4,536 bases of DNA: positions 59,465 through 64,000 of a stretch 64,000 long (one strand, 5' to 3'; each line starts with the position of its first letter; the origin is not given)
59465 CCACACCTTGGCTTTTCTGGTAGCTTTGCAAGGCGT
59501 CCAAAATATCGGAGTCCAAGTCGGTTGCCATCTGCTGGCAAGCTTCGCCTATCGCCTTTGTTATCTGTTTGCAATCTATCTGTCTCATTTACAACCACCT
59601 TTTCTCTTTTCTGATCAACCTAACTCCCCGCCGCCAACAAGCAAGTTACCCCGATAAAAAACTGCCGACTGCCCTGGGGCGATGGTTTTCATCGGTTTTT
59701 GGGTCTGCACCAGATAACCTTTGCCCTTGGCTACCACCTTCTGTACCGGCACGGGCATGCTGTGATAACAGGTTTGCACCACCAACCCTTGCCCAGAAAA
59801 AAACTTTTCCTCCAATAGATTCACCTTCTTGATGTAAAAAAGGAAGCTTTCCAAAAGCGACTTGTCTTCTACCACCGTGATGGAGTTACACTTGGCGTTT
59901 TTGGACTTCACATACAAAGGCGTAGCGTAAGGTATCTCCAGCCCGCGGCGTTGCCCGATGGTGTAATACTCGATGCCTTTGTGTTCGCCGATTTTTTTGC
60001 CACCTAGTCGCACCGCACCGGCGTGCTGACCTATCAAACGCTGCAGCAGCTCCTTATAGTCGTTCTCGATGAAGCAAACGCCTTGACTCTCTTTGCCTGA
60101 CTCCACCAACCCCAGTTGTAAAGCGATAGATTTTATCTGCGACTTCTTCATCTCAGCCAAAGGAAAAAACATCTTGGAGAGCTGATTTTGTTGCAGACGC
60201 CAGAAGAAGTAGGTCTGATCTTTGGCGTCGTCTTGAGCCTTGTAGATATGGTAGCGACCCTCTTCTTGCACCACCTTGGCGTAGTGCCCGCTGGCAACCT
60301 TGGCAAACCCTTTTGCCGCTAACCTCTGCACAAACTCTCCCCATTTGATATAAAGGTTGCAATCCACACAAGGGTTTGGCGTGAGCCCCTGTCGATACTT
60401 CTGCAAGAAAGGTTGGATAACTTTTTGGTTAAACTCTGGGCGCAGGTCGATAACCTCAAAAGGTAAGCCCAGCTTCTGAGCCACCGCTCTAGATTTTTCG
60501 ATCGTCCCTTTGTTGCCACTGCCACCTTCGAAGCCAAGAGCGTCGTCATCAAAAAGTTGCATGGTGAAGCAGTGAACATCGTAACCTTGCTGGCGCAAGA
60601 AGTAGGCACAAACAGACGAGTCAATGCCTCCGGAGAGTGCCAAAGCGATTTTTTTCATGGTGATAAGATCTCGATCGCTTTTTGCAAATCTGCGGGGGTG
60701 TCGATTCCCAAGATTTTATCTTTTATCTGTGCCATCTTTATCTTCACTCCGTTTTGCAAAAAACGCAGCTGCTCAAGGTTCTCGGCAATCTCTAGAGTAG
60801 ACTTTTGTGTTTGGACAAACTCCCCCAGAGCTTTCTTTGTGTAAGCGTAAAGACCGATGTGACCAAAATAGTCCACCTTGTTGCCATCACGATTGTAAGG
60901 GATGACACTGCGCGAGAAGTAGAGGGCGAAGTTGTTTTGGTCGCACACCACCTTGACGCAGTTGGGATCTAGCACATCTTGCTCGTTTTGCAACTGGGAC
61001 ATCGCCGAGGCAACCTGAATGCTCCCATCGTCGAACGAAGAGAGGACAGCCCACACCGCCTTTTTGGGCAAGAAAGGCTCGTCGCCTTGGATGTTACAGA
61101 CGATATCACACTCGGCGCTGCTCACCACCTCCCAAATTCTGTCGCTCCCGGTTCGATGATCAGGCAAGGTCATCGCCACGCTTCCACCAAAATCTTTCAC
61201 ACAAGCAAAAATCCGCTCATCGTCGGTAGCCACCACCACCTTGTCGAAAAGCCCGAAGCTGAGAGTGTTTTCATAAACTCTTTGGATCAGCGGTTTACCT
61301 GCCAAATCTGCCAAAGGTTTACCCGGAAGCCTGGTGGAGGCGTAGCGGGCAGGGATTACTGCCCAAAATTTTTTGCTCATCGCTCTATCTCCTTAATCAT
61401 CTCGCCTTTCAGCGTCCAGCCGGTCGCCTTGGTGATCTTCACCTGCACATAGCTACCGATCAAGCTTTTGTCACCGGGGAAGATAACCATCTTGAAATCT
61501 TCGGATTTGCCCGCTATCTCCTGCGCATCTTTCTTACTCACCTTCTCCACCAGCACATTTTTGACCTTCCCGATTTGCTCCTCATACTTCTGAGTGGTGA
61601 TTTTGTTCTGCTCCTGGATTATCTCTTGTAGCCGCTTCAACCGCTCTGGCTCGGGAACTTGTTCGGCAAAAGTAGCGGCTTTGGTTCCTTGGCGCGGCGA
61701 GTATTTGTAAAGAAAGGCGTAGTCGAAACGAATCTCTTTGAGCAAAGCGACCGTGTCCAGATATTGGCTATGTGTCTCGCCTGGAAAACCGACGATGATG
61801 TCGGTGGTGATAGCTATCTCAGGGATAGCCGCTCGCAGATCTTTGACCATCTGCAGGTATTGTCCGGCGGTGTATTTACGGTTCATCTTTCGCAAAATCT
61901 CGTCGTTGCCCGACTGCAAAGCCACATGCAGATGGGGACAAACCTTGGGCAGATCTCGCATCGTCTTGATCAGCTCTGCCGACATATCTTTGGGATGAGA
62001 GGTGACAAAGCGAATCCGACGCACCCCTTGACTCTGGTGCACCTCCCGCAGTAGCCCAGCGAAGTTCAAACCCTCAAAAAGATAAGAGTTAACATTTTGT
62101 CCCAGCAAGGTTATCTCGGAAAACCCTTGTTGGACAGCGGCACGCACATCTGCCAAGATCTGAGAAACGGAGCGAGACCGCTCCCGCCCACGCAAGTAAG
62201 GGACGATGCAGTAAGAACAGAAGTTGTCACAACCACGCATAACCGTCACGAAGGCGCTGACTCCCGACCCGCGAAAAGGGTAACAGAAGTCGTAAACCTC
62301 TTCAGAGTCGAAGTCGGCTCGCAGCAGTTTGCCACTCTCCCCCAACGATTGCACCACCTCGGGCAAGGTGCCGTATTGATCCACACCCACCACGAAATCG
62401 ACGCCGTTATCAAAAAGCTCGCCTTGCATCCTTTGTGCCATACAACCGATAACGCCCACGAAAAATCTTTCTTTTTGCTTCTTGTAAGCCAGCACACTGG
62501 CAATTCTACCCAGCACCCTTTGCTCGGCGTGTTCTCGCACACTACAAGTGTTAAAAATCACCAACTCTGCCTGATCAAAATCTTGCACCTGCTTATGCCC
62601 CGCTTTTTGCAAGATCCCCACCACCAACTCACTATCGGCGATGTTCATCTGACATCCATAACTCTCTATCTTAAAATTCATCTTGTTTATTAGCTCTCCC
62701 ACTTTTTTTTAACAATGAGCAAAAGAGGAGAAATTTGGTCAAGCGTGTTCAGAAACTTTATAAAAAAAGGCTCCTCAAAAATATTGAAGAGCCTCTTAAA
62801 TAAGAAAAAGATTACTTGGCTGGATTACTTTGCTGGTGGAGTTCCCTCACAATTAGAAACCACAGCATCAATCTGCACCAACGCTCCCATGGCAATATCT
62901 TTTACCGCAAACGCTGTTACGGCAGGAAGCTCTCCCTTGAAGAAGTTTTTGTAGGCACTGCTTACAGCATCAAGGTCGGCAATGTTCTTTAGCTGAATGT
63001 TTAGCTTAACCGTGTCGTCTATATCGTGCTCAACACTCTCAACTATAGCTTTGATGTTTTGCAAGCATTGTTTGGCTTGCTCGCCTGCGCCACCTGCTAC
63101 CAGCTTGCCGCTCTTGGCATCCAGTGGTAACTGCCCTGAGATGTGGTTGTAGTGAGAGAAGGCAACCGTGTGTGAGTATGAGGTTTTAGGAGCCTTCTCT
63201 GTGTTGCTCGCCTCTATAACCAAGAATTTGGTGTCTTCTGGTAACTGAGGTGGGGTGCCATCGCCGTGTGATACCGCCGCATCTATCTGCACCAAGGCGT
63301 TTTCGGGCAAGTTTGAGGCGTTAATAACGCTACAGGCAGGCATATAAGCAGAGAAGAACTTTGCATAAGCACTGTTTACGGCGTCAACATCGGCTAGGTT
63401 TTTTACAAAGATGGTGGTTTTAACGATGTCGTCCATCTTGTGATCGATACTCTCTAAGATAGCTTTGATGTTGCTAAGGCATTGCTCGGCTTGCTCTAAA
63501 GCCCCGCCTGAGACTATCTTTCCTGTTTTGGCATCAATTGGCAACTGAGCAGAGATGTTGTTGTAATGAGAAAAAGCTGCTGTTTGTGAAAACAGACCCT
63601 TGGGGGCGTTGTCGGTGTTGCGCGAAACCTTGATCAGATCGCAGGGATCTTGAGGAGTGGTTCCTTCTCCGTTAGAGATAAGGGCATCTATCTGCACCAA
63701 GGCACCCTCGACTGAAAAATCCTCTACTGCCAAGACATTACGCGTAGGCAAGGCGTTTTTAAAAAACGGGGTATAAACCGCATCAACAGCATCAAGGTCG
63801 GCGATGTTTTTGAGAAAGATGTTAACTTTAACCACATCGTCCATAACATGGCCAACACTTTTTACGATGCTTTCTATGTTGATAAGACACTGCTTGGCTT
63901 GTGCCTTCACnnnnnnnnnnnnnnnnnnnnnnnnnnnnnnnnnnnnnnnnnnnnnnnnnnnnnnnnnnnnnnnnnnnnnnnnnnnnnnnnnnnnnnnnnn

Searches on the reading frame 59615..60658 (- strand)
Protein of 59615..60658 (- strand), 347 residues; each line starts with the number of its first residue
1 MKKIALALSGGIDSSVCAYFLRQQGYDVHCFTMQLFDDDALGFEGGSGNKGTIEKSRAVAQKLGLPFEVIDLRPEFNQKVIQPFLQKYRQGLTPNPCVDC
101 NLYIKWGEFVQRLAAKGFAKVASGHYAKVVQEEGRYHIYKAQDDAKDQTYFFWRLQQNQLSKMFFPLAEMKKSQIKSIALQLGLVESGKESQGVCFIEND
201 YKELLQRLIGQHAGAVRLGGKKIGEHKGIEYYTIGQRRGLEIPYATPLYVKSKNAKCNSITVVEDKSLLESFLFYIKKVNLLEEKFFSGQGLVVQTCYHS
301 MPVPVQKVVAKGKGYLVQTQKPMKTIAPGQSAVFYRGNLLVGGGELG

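Call 35: search_protein_families(library=pfam, proteins=[window:59615-60658:-], max_evalue=0.01)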
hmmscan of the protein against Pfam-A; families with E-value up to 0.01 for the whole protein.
window:59615-60658:- (347 aa): 9 families
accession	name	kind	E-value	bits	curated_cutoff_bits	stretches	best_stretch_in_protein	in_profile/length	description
PF03054.22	tRNA_Me_trans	-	1.5e-61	208.1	20.6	1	2-198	1-201/202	tRNA methyl transferase HUP domain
PF20259.3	tRNA_Me_trans_M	-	1.3e-15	57.1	27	1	203-263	2-65/66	tRNA methyl transferase PRC-barrel domain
PF20258.4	tRNA_Me_trans_C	-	6.6e-09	36.4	20.6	1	274-344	4-75/77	Aminomethyltransferase beta-barrel domain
PF06508.19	QueC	-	7.8e-06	26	22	1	6-72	4-60/210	Queuosine biosynthesis protein QueC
PF02568.20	ThiI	-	1.4e-05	25.3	20.5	1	6-34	8-36/197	Thiamine biosynthesis protein (ThiI)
PF24167.1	DUF7411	-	7.6e-05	22.8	28.7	1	3-83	2-69/194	Family of unknown function (DUF7411)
PF00733.27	Asn_synthase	-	0.00013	22.1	21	1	4-65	20-72/354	Asparagine synthase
PF00764.25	Arginosuc_synth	-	0.00015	22.3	27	1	3-86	1-75/162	Arginosuccinate synthase N-terminal HUP domain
PF02540.23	NAD_synthase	-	0.0068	16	21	0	2-75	19-84/242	NAD synthase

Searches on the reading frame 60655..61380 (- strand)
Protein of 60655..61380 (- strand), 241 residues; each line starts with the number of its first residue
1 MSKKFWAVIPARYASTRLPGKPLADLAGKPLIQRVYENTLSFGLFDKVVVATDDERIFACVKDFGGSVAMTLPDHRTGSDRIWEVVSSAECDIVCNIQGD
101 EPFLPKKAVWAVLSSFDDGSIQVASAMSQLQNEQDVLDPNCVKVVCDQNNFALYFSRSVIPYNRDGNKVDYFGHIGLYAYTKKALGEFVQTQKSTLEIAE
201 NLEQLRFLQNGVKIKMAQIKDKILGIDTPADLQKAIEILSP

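Call 35: search_protein_families(library=pfam, proteins=[window:60655-61380:-], max_evalue=0.01)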
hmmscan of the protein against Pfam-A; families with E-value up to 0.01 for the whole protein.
window:60655-61380:- (241 aa): 2 families
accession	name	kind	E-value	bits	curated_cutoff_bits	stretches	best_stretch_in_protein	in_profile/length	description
PF02348.25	CTP_transf_3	-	1.6e-57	195.2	22.6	1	7-214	2-217/217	Cytidylyltransferase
PF12804.13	NTP_transf_3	-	3.2e-08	34.3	27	1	20-127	15-122/160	MobA-like NTP transferase domain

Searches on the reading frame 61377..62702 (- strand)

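Call 35: search_protein_families(library=pfam, proteins=[window:61377-62702:-], max_evalue=0.01)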
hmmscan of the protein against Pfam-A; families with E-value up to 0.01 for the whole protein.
window:61377-62702:- (441 aa): 4 families
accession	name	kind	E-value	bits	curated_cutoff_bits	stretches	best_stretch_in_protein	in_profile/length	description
PF04055.27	Radical_SAM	-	1.7e-29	103.5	29.5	1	153-321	2-166/166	Radical SAM superfamily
PF00919.26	UPF0004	-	6.9e-27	93.8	27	1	10-106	2-98/98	Uncharacterized protein family UPF0004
PF01938.26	TRAM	-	1.6e-12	47.5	21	1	376-436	3-61/61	TRAM domain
PF18693.7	TRAM_2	-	0.002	18.7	27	0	377-436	1-63/63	TRAM domain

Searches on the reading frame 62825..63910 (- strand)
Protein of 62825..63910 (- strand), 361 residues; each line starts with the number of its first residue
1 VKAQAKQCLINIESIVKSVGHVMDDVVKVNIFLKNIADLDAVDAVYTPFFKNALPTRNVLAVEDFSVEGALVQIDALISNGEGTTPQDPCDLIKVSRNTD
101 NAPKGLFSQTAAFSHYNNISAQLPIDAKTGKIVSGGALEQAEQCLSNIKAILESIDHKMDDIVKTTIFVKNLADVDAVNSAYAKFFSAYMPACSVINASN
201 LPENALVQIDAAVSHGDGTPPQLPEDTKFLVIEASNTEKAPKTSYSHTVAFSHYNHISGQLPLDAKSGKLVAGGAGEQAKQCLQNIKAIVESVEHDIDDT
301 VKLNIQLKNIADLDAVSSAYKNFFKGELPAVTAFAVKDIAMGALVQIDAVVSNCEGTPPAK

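Call 35: search_protein_families(library=pfam, proteins=[window:62825-63910:-], max_evalue=0.01)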
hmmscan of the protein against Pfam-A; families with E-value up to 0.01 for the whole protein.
window:62825-63910:- (361 aa): 3 families
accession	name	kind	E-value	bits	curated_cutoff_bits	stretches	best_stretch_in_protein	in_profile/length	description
PF01042.26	Ribonuc_L-PSP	-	5.7e-61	204.3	27.3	3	104-213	8-119/121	Endoribonuclease L-PSP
PF12902.13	Ferritin-like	-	0.0016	18.8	22.3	0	46-88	167-203/221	Ferritin-like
PF19016.5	DUF5745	-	0.0045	17.2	27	0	278-297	9-28/59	Domain of unknown function (DUF5745)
